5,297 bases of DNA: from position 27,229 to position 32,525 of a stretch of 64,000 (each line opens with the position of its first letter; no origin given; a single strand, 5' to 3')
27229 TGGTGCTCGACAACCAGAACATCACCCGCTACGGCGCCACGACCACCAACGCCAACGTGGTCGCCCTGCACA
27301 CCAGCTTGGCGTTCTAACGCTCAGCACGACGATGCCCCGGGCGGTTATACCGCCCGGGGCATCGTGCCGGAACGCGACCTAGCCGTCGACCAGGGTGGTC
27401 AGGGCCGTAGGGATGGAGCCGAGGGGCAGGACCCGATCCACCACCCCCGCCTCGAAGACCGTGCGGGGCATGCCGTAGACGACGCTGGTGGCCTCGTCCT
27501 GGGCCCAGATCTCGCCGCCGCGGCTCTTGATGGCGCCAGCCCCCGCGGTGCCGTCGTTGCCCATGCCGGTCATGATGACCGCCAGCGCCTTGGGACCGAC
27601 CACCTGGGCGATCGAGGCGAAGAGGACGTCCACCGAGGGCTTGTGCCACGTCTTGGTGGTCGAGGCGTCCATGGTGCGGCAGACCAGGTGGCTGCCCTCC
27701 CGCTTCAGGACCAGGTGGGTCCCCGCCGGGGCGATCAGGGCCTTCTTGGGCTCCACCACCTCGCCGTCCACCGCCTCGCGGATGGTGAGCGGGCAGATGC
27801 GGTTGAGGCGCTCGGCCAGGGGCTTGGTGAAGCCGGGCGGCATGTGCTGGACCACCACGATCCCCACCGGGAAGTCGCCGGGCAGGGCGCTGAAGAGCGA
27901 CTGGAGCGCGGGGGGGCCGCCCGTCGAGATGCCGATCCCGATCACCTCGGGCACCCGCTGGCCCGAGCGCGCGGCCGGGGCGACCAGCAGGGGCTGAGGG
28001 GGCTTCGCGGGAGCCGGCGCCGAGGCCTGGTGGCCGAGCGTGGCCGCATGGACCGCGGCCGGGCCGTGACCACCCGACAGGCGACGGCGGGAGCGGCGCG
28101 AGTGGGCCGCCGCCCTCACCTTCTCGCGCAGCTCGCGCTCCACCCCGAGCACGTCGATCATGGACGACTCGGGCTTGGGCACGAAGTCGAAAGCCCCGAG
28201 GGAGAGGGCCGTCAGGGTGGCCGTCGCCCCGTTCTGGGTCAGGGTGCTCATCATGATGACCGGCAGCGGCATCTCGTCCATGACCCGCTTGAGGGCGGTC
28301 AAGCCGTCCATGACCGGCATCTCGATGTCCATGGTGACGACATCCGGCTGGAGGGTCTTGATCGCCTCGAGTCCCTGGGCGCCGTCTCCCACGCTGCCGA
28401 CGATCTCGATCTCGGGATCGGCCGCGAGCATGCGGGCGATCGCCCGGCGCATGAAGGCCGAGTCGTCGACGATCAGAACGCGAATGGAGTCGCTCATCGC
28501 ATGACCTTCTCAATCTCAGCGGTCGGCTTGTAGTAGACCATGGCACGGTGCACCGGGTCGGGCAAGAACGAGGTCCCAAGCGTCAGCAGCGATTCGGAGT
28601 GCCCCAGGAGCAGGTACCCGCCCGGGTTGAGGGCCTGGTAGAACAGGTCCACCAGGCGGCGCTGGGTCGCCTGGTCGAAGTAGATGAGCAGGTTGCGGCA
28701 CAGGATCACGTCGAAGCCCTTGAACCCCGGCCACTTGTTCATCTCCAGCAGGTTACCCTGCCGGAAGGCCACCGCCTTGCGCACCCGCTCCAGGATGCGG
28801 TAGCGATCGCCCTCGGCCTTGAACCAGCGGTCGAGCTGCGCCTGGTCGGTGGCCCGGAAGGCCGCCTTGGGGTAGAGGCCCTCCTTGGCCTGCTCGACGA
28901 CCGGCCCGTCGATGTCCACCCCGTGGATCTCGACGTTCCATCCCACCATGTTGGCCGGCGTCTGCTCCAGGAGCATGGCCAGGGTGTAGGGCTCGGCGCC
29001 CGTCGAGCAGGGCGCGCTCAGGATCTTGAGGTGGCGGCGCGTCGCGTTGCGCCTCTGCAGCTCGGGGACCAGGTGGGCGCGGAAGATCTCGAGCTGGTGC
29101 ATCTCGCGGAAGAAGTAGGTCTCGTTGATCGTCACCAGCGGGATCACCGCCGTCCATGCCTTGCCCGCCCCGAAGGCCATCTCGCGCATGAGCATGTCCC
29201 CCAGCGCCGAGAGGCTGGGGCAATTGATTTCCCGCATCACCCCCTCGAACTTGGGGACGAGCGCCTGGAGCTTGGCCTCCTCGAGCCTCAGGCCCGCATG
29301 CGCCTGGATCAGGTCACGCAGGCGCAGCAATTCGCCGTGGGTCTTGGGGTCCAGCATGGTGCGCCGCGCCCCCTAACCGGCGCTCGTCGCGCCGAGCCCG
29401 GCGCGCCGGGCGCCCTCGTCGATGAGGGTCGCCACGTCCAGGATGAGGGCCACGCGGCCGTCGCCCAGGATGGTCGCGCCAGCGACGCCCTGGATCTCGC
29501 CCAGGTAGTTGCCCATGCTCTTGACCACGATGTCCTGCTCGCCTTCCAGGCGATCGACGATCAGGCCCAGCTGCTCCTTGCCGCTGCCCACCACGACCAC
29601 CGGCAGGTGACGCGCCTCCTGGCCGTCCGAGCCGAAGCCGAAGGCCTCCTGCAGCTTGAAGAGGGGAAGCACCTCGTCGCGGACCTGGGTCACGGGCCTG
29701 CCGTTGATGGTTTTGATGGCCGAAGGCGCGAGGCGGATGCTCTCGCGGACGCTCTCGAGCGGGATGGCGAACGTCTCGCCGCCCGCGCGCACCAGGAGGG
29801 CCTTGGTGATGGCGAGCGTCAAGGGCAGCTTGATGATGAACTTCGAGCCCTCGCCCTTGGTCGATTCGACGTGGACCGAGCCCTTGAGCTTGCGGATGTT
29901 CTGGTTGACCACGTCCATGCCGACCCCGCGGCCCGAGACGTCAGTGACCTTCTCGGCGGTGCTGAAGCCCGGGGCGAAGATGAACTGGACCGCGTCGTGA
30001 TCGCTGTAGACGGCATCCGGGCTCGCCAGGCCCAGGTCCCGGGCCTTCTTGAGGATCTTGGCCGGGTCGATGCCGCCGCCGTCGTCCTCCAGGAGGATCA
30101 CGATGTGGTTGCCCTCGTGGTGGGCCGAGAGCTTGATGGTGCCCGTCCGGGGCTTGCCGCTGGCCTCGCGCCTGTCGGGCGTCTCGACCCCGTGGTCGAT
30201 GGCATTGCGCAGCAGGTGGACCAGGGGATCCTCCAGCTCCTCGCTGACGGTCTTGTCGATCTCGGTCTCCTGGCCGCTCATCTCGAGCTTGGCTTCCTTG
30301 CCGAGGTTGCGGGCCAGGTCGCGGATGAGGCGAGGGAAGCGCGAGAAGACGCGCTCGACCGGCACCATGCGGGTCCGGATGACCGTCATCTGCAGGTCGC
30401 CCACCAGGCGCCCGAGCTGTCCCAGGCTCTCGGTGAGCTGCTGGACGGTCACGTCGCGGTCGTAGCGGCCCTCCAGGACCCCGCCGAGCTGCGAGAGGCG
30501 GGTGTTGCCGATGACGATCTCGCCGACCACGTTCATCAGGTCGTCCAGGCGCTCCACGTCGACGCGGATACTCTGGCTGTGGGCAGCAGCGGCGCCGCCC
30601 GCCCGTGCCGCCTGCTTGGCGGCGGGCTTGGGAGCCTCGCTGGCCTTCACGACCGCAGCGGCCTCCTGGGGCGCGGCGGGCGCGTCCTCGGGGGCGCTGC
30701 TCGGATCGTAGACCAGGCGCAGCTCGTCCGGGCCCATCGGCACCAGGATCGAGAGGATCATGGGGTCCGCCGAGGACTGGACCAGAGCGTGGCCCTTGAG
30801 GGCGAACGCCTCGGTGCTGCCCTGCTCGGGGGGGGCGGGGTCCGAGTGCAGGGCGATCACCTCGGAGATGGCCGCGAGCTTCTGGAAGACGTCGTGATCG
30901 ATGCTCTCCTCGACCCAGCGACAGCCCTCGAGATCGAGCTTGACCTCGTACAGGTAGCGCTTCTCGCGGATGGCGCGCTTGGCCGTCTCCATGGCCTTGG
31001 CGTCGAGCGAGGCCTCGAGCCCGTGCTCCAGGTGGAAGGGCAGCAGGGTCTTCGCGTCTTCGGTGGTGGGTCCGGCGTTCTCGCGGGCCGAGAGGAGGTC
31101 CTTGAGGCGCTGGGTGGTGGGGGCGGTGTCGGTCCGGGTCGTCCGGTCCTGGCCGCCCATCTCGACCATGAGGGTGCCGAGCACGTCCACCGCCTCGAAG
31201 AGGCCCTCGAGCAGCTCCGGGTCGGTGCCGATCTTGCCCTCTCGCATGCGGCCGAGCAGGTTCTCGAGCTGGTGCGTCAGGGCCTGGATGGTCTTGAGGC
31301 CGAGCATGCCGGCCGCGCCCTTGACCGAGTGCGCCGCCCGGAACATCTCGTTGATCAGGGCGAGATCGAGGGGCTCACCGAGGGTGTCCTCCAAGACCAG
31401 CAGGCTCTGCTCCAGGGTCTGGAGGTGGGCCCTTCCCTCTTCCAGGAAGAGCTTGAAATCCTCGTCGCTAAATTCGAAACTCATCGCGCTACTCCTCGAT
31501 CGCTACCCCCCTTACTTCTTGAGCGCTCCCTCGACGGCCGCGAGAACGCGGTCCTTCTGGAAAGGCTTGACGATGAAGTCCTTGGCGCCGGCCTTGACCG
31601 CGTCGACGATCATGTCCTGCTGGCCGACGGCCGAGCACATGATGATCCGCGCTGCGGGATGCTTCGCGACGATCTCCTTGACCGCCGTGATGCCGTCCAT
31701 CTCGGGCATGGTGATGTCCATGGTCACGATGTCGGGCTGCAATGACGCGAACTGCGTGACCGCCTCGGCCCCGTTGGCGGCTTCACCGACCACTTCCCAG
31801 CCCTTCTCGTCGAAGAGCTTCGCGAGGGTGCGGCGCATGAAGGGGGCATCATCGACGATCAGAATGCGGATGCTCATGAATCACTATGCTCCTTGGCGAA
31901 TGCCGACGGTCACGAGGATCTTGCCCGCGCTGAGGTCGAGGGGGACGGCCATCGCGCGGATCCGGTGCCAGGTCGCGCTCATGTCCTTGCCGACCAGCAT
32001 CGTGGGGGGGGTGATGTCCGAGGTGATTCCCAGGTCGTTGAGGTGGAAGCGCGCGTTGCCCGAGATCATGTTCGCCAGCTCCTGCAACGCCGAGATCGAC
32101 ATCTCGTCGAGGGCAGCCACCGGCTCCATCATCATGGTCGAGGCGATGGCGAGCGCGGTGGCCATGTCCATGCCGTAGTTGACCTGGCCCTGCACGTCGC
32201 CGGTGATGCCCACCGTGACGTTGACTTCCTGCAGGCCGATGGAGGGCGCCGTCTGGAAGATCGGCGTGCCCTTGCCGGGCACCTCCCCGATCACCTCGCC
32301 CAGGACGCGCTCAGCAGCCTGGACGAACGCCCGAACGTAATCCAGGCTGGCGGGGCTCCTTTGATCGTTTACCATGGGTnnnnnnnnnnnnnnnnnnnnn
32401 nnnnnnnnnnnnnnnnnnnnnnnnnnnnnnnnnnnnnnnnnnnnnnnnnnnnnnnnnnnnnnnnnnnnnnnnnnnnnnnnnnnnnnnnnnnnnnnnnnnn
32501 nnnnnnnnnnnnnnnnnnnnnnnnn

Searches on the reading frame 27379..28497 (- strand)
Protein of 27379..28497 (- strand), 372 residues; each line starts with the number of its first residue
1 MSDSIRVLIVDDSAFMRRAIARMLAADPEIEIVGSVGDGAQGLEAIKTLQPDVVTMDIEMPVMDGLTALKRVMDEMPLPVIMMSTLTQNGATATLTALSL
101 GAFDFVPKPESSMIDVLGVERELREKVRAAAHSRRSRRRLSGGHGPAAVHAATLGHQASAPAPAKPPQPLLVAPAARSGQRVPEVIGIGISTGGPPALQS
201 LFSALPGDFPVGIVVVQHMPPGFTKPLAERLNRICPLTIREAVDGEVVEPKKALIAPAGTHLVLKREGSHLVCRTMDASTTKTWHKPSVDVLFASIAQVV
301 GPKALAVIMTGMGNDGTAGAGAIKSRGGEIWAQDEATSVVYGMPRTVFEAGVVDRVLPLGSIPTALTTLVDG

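Call 3: search_protein_families(library=pfam, proteins=[window:27379-28497:-], max_evalue=1)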
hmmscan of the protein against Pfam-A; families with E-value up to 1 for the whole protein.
window:27379-28497:- (372 aa): 3 families
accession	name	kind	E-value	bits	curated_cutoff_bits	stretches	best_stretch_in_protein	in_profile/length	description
PF01339.22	CheB_methylest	-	5.7e-66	222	24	1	186-366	1-174/174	CheB methylesterase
PF00072.30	Response_reg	-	2.1e-22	79.8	30.2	1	7-111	1-102/111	Response regulator receiver domain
PF25695.1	BKRF4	-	0.73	10.3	27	1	125-180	132-188/218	Epstein-Barr virus BKRF4 histone binding protein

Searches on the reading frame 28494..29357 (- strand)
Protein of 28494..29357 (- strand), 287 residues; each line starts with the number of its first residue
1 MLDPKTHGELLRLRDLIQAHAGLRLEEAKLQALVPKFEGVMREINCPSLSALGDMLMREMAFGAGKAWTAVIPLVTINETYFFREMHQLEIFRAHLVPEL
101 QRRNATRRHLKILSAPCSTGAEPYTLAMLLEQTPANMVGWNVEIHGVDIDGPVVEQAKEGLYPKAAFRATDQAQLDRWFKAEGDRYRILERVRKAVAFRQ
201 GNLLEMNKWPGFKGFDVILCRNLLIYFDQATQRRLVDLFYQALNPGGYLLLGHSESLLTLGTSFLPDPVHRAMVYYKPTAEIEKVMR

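Call 3: search_protein_families(library=pfam, proteins=[window:28494-29357:-], max_evalue=1)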
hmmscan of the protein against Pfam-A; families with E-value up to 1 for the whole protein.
window:28494-29357:- (287 aa): 8 families
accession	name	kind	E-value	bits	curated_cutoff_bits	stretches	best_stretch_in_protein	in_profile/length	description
PF01739.24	CheR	-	4.3e-55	186.6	27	1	78-259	1-181/195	CheR methyltransferase, SAM binding domain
PF13649.12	Methyltransf_25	-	6.7e-06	27.1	27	1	195-247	47-97/97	Methyltransferase domain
PF08242.18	Methyltransf_12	-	7.8e-06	27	30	1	140-249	19-98/98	Methyltransferase domain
PF13847.12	Methyltransf_31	-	1.5e-05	25.1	27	1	195-255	55-113/145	Methyltransferase domain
PF13489.12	Methyltransf_23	-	8e-05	22.9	27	1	138-251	43-116/164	Methyltransferase domain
PF08241.18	Methyltransf_11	-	0.00052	21.1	21.2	1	194-250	43-94/95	Methyltransferase domain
PF03705.20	CheR_N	-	0.04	14.1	27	1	9-57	2-50/53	CheR methyltransferase, all-alpha domain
PF22461.2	SLBB_2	-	0.14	12.7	27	1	11-56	22-66/79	SLBB domain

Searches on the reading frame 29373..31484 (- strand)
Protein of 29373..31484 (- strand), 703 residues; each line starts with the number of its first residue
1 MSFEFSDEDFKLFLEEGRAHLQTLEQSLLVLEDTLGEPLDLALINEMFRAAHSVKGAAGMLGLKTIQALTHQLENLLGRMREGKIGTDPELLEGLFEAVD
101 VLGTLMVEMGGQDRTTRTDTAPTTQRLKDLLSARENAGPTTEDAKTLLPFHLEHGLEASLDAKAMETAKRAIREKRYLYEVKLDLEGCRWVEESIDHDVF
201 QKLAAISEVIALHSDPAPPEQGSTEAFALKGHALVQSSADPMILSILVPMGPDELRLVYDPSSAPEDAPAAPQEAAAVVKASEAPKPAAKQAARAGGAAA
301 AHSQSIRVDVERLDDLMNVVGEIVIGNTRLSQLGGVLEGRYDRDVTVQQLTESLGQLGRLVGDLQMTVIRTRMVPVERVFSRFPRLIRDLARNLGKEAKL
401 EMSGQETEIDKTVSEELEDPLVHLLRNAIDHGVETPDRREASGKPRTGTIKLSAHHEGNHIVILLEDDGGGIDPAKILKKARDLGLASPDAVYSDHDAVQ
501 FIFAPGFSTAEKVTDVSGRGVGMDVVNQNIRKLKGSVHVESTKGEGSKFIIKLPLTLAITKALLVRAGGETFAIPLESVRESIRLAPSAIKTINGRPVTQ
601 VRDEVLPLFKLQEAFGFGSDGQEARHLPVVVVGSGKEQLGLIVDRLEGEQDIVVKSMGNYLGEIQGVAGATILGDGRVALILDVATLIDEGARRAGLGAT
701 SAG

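Call 3: search_protein_families(library=pfam, proteins=[window:29373-31484:-], max_evalue=1)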
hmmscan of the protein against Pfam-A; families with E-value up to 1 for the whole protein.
window:29373-31484:- (703 aa): 5 families
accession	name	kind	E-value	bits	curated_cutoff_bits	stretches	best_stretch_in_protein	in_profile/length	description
PF01584.24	CheW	-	4.3e-31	107.8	23.5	1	562-690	2-136/138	CheW-like domain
PF02518.31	HATPase_c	-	2.7e-18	66.9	26.4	1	418-556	3-110/111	Histidine kinase-, DNA gyrase B-, and HSP90-like ATPase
PF02895.20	H-kinase_dim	-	1.1e-17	64.6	23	1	303-370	1-67/68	Signal transducing histidine kinase, homodimeric domain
PF01627.28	Hpt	-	1.2e-17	64.4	24.6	1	11-100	4-79/84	Hpt domain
PF13589.12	HATPase_c_3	-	0.062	13.8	25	1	421-488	7-60/137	Histidine kinase-, DNA gyrase B-, and HSP90-like ATPase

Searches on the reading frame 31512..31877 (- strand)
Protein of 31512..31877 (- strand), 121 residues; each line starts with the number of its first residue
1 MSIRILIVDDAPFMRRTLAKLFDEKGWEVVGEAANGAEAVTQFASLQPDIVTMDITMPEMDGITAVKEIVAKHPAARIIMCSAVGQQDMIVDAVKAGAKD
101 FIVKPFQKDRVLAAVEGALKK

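Call 3: search_protein_families(library=pfam, proteins=[window:31512-31877:-], max_evalue=1)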
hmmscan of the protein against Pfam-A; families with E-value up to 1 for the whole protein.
window:31512-31877:- (121 aa): 3 families
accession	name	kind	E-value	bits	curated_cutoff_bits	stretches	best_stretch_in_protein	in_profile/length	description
PF00072.30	Response_reg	-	1.1e-32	112.9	30.2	1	5-116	1-111/111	Response regulator receiver domain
PF01870.24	Hjc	-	0.11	12.9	21.1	1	16-53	4-36/93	Archaeal holliday junction resolvase (hjc)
PF17668.7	Acetyltransf_17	-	0.19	12.8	25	1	62-96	51-85/114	Acetyltransferase (GNAT) domain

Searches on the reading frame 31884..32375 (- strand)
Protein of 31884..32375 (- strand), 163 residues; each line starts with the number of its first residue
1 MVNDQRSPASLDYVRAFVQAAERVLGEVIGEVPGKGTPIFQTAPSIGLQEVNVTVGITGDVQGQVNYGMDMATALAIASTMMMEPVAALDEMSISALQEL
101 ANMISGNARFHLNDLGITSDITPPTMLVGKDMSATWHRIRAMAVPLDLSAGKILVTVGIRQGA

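Call 3: search_protein_families(library=pfam, proteins=[window:31884-32375:-], max_evalue=1)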
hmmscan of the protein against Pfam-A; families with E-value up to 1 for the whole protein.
window:31884-32375:- (163 aa): 3 families
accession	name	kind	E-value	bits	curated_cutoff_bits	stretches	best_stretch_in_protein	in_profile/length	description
PF13690.11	CheX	-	2.1e-19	69.8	27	1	52-136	2-82/94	Chemotaxis phosphatase CheX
PF04509.17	CheC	-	4.1e-08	33.5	22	1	92-126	1-36/38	CheC-like family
PF16902.11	FokI_D3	-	0.2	11.9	29.2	1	45-72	40-65/69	FokI, D3 domain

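Call 4: search_protein_families(library=ncbifam, proteins=[window:31884-32375:-], max_evalue=1)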
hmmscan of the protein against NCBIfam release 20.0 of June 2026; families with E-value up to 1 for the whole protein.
window:31884-32375:- (163 aa): 4 families
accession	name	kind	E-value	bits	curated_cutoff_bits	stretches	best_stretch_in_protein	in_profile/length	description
NF041094.1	CheX_Thtogales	equivalog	1.8e-24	86.3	280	1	14-137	6-129/152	CheY-P phosphatase CheX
NF041093.1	CheC_Thtogales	equivalog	5.7e-06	26.4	250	1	52-128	62-142/201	CheY-P phosphatase CheC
NF005275.1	PRK06782.1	equivalog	0.0021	16.9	681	1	58-126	68-345/516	flagellar motor switch protein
NF005995.1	PRK08119.1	equivalog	0.086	12.3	218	1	49-129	87-172/376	flagellar motor switch phosphatase FliY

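Call 73: find_homologous_proteins(query=window:31884-32375:-, max_evalue=1e-10)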
Query window:31884-32375:- (163 aa): 41 proteins with E <= 1e-10 among 172 candidates.
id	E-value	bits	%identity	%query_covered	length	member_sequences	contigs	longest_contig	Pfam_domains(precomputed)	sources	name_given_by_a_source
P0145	2.1e-94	331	96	99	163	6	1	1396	PF13690.12,PF04509.18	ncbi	ncbi:CheY-P phosphatase CheX [compost metagenome]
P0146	1.1e-85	303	88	99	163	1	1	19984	PF13690.12,PF04509.18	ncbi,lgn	ncbi:MAG TPA: chemotaxis protein CheX [Stenomitos sp.]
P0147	1.5e-85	302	88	99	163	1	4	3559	PF13690.12,PF04509.18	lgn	-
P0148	2.9e-85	301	88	99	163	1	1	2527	PF13690.12,PF04509.18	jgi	-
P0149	3.0e-85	301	88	99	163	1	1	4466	PF13690.12,PF04509.18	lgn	-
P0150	5.1e-85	301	88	99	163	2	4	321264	PF13690.12,PF04509.18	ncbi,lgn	-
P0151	6.3e-85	300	88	99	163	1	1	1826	PF13690.12,PF04509.18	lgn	-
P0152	7.1e-85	300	88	99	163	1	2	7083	PF13690.12,PF04509.18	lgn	-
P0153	3.9e-80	285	83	99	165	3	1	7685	PF13690.12,PF04509.18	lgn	-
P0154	2.7e-77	275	82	99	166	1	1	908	PF13690.12,PF04509.18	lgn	-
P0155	3.1e-75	269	79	99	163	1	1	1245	PF13690.12,PF04509.18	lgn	-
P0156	1.5e-74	267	80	99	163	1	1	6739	PF13690.12,PF04509.18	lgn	-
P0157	6.4e-74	264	78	99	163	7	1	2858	PF13690.12,PF04509.18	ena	-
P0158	1.1e-73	264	75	99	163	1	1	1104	PF13690.12,PF04509.18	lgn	-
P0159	1.2e-68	247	73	99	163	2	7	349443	PF13690.12,PF04509.18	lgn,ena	-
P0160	3.2e-58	214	65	96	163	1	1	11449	PF13690.12,PF04509.18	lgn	-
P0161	3.5e-56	207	63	99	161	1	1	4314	PF13690.12,PF04509.18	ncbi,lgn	ncbi:MAG TPA: chemotaxis protein CheX [Stenomitos sp.]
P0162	8.8e-56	206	66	93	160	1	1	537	PF13690.12,PF04509.18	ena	-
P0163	9.6e-56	206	63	96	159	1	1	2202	PF13690.12,PF04509.18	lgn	-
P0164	1.3e-55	205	61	99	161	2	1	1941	PF13690.12,PF04509.18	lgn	-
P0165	1.8e-54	201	66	94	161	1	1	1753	PF13690.12,PF04509.18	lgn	-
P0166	2.7e-54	201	60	94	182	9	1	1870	PF13690.12,PF04509.18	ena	-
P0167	4.9e-54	200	61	99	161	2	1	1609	PF13690.12,PF04509.18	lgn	-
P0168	7.1e-54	199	60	99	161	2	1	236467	PF13690.12,PF04509.18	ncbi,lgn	-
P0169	2.5e-53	198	60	99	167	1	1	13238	PF13690.12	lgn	-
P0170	8.0e-53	196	58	99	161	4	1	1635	PF13690.12,PF04509.18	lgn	-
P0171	1.9e-52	195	60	98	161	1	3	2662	PF13690.12,PF04509.18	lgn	-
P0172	1.9e-47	179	61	92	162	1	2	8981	PF13690.12,PF04509.18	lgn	-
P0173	3.7e-40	155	51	93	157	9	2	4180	PF13690.12,PF04509.18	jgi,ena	-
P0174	2.1e-23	101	40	94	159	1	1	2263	PF13690.12,PF04509.18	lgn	-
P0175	3.8e-21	93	38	92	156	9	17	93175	PF13690.12,PF04509.18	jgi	jgi:chemotaxis protein CheX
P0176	5.1e-18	83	35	92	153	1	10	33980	PF13690.12,PF04509.18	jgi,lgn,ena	-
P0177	5.7e-18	83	36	92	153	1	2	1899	PF13690.12,PF04509.18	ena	-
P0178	7.8e-18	83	42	82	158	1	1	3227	PF13690.12,PF04509.18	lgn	-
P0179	1.5e-17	82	34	92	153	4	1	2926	PF13690.12,PF04509.18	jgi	-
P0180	2.0e-17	81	38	88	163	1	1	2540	PF13690.12,PF04509.18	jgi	jgi:chemotaxis protein CheX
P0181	2.0e-17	81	35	90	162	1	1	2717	PF13690.12,PF04509.18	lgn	-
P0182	2.9e-17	81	40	88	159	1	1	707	PF13690.12,PF04509.18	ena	-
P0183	4.6e-16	77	34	91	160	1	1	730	PF13690.12,PF04509.18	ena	-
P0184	4.8e-16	77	35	88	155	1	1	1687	PF13690.12,PF04509.18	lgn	-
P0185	5.2e-16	77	34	91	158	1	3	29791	PF13690.12,PF04509.18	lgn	-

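Call 74: find_encoding_contigs(protein=P0168, flank=10000, max_places=2)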
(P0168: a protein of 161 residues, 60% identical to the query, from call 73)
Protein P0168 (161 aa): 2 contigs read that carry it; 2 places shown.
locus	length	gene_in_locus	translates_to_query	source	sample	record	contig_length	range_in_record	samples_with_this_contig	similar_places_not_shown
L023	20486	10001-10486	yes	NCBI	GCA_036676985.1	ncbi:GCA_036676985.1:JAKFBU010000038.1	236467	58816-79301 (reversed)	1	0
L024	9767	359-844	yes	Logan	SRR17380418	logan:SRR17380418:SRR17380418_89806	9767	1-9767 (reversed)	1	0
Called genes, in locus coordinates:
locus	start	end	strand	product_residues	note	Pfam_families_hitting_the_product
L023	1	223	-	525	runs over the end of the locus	PF05257:CHAP (weak), PF01832:Glucosaminidase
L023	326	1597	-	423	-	PF00877:NLPC_P60, PF01464:SLT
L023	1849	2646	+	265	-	PF01975:SurE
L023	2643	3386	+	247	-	PF07722:Peptidase_C26, PF00117:GATase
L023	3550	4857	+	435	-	PF05697:Trigger_N, PF00254:FKBP_C, PF05698:Trigger_C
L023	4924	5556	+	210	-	PF00574:CLP_protease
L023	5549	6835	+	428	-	PF06689:zf-C4_ClpX, PF13401:AAA_22 (faint), PF01078:Mg_chelatase (faint), PF00004:AAA, PF07724:AAA_2, PF07728:AAA_5 (weak), PF10431:ClpB_D2-small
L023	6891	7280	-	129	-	-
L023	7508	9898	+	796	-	PF02190:LON_substr_bdg, PF05496:RuvB_N (faint), PF13191:AAA_16 (weak), PF00004:AAA, PF07728:AAA_5, PF22667:Lon_lid, PF05362:Lon_C, PF13541:ChlI, +1 more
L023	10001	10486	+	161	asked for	PF13690:CheX, PF04509:CheC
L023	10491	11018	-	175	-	PF00075:RNase_H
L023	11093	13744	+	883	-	PF00133:tRNA-synt_1, PF09334:tRNA-synt_1g, PF13603:tRNA-synt_1_2 (weak), PF09334:tRNA-synt_1g, PF08264:Anticodon_1, PF10458:Val_tRNA-synt_C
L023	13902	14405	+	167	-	PF02085:Cytochrom_CIII (faint), PF14537:Cytochrom_c3_2 (faint), PF14522:Cytochrome_C7 (weak)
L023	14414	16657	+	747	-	PF04879:Molybdop_Fe4S4, PF00384:Molybdopterin, PF01568:Molydop_binding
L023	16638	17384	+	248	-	PF12797:Fer4_2 (weak), PF00037:Fer4 (faint), PF12837:Fer4_6 (faint), PF12838:Fer4_7 (faint), PF13247:Fer4_11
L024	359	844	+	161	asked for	PF13690:CheX, PF04509:CheC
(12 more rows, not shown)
